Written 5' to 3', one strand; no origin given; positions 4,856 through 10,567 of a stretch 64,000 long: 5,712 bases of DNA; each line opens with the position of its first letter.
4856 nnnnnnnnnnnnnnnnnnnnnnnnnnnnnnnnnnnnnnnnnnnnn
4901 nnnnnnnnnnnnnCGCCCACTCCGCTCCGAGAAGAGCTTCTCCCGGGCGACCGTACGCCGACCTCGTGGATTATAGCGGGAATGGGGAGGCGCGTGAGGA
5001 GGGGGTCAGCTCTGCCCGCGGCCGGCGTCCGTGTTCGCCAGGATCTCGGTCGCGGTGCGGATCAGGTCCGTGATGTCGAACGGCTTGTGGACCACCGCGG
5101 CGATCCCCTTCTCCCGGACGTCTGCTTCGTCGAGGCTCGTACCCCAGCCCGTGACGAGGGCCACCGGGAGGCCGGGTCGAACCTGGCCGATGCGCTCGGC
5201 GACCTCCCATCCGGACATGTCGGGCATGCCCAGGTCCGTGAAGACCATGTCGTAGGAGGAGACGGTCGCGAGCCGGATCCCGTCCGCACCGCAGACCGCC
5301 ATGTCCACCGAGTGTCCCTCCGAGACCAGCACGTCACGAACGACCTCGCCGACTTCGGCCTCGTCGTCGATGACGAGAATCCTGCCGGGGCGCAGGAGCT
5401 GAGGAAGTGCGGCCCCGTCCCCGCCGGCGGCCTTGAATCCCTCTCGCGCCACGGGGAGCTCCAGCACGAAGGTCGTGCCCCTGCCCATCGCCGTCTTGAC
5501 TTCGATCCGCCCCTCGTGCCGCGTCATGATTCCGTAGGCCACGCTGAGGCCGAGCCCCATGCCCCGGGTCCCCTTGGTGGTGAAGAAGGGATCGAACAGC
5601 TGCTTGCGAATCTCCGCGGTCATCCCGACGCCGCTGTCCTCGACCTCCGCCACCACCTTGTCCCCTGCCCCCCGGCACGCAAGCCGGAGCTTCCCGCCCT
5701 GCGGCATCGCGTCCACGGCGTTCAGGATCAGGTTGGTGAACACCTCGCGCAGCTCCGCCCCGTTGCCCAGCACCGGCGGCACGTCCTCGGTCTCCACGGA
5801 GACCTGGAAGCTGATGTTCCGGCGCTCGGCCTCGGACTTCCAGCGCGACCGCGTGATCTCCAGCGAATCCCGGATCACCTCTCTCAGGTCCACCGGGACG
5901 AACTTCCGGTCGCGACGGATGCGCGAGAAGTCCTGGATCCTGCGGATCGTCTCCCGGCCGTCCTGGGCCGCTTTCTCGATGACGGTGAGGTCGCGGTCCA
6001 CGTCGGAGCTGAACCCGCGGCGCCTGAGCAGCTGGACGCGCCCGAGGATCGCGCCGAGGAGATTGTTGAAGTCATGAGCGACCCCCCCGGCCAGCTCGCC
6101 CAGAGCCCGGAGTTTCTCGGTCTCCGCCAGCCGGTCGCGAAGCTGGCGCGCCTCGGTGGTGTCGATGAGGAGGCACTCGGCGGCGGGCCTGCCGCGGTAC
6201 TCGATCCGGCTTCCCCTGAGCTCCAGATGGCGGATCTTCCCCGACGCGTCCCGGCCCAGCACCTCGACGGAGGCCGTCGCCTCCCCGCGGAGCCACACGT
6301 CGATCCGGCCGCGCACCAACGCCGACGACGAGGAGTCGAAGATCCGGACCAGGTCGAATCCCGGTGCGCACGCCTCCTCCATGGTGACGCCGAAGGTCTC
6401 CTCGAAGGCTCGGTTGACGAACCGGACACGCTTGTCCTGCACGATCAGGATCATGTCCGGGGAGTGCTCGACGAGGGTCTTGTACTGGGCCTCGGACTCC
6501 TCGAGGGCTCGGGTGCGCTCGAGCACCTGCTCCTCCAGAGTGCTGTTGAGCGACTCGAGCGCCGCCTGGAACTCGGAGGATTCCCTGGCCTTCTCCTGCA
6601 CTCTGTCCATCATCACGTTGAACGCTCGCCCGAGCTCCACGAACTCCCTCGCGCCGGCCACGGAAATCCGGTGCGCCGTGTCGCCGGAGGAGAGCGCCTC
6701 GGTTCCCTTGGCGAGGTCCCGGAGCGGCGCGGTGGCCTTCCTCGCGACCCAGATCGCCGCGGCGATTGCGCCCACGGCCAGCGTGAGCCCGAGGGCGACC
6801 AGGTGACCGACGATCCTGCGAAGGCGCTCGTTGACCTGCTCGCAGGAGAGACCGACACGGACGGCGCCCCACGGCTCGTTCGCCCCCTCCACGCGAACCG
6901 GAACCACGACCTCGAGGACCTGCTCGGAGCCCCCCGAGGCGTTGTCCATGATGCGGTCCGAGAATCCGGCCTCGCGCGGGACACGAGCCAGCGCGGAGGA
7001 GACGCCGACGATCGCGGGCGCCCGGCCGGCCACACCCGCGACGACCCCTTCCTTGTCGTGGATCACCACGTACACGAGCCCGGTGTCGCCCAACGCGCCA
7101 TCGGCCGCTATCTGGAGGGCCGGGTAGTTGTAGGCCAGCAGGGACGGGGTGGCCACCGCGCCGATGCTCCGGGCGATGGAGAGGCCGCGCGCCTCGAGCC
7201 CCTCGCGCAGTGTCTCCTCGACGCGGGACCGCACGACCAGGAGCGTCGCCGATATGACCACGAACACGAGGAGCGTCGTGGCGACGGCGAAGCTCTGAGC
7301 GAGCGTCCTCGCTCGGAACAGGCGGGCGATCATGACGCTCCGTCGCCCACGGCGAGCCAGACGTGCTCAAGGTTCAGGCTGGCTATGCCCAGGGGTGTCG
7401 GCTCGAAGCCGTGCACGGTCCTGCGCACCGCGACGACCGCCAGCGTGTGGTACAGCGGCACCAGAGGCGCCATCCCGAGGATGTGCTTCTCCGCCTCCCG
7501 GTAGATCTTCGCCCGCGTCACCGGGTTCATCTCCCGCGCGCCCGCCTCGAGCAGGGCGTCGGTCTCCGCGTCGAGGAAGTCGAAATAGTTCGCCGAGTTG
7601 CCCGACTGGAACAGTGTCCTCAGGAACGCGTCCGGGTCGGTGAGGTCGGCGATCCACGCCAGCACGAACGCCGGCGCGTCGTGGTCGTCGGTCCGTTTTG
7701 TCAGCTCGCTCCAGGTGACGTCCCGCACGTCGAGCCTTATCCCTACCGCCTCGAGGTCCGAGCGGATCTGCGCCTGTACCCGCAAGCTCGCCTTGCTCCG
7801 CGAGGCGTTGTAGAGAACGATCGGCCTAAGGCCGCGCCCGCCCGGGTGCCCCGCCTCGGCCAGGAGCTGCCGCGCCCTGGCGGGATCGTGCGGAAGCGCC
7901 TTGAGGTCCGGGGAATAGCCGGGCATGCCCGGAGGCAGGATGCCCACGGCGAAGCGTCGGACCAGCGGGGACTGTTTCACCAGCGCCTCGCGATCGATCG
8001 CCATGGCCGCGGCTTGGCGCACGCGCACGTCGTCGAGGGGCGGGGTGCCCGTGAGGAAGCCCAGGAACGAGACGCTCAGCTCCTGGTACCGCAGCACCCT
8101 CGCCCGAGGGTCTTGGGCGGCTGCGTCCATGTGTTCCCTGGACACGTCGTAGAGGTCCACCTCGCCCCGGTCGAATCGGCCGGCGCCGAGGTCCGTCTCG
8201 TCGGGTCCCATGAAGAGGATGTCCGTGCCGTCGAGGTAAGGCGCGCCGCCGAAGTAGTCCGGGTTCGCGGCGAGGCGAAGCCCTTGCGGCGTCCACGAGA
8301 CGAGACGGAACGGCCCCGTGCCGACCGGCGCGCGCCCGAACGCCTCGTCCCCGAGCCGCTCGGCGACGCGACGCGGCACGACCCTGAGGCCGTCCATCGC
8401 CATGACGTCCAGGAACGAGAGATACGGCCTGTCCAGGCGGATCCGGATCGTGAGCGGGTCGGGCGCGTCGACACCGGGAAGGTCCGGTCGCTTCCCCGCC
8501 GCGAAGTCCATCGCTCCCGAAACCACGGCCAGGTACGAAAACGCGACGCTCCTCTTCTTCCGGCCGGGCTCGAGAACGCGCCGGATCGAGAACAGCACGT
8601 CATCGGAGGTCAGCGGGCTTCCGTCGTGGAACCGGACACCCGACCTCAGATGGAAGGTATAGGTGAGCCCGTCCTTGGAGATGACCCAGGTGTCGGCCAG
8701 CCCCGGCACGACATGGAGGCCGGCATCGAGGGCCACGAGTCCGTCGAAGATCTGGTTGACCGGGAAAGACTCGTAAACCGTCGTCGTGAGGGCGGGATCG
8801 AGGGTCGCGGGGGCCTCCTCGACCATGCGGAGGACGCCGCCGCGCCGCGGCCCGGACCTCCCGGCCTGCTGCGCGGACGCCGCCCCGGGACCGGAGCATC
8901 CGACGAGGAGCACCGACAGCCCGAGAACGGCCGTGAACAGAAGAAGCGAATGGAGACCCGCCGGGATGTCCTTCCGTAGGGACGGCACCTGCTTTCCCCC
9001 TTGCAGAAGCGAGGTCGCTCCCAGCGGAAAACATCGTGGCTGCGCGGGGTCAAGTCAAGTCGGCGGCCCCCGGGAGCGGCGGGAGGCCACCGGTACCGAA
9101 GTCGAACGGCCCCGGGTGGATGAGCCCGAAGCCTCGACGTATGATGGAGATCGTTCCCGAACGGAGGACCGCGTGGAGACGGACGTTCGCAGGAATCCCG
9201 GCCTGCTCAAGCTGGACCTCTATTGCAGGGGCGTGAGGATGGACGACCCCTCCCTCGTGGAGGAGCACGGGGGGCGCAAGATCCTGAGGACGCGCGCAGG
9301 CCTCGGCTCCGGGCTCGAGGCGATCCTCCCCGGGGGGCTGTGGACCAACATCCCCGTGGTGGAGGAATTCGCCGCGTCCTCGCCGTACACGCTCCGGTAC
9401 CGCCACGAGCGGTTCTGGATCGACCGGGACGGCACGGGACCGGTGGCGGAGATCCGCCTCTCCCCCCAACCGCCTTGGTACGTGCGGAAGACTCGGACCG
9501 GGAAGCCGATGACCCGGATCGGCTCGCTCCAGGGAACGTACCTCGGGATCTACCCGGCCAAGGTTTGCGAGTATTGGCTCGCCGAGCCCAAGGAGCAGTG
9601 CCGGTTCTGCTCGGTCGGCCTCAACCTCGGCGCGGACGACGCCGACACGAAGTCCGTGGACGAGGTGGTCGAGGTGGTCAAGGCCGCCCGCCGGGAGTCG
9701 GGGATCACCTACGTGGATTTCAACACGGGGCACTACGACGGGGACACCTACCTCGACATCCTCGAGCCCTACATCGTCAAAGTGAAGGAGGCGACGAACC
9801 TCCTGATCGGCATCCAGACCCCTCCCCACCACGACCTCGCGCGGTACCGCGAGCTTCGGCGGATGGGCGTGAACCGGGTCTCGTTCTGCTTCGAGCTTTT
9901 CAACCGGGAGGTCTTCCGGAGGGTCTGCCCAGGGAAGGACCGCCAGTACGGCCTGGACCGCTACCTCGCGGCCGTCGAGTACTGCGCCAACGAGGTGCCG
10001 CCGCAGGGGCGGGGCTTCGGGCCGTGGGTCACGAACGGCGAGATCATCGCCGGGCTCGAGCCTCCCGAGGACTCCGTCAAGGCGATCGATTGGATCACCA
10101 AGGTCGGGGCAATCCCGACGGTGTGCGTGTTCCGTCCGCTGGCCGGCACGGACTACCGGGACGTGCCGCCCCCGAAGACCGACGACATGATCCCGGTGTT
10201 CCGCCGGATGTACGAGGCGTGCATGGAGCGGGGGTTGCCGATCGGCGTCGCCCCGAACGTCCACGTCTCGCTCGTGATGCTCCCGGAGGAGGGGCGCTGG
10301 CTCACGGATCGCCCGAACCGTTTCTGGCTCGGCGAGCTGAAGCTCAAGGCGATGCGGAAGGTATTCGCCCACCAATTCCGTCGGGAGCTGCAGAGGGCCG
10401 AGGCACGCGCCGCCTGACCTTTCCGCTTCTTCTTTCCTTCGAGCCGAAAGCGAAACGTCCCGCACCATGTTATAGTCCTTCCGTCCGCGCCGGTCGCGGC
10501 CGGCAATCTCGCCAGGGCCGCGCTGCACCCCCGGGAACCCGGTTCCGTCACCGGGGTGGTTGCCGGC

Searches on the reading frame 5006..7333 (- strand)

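Call 34: search_protein_families(library=pfam, max_evalue=0.00001, proteins=[window:5006-7333:-])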
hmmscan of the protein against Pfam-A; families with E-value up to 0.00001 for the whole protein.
window:5006-7333:- (775 aa): 7 families
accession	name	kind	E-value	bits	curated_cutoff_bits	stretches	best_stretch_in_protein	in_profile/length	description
PF02518.31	HATPase_c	-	3.6e-24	85.8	26.4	1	526-629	4-110/111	Histidine kinase-, DNA gyrase B-, and HSP90-like ATPase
PF00072.30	Response_reg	-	6.8e-21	75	30.2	1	652-759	1-108/111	Response regulator receiver domain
PF00672.30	HAMP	-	7.2e-13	49.1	25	1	195-247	1-53/53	HAMP domain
PF13188.13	PAS_8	-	6.7e-09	35.8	21.8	1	283-329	2-47/65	PAS domain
PF00512.31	HisKA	-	5.4e-08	33.2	26.9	1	411-473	2-64/66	His Kinase A (phospho-acceptor) domain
PF17203.10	sCache_3_2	-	1e-07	32.6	28.4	1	40-174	4-138/140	Single cache domain 3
PF08448.16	PAS_4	-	4.9e-06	27.2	23.1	0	288-396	1-109/110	PAS fold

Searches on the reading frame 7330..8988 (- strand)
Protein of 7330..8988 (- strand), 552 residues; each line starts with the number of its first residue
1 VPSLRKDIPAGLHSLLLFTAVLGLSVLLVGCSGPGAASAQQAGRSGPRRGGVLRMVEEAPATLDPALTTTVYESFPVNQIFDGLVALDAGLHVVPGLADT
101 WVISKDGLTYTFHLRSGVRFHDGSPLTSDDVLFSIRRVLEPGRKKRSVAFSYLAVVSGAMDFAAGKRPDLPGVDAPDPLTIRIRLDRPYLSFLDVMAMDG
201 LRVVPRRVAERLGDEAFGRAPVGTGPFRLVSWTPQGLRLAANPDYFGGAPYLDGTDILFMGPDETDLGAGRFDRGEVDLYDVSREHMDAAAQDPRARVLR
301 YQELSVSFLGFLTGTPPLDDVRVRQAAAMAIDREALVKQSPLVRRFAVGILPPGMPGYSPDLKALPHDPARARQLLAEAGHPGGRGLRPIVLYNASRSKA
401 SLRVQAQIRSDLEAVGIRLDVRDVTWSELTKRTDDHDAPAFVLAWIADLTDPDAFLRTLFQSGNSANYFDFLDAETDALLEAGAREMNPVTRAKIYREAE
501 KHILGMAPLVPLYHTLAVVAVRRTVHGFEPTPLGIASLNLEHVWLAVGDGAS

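Call 34: search_protein_families(library=pfam, max_evalue=0.00001, proteins=[window:7330-8988:-])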
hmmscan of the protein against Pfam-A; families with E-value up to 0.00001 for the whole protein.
window:7330-8988:- (552 aa): 1 family
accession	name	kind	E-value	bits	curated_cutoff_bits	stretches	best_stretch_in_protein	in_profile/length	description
PF00496.27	SBP_bac_5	-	5.7e-85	286.1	32.4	1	93-466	2-367/368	Bacterial extracellular solute-binding proteins, family 5 Middle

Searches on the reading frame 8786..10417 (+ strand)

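Call 34: search_protein_families(library=pfam, max_evalue=0.00001, proteins=[window:8786-10417:+])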
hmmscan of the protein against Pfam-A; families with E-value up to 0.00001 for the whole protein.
window:8786-10417:+ (543 aa): 1 family
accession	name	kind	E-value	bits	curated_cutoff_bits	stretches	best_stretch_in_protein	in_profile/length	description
PF04055.27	Radical_SAM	-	9.5e-09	36.1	29.5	1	271-405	10-142/166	Radical SAM superfamily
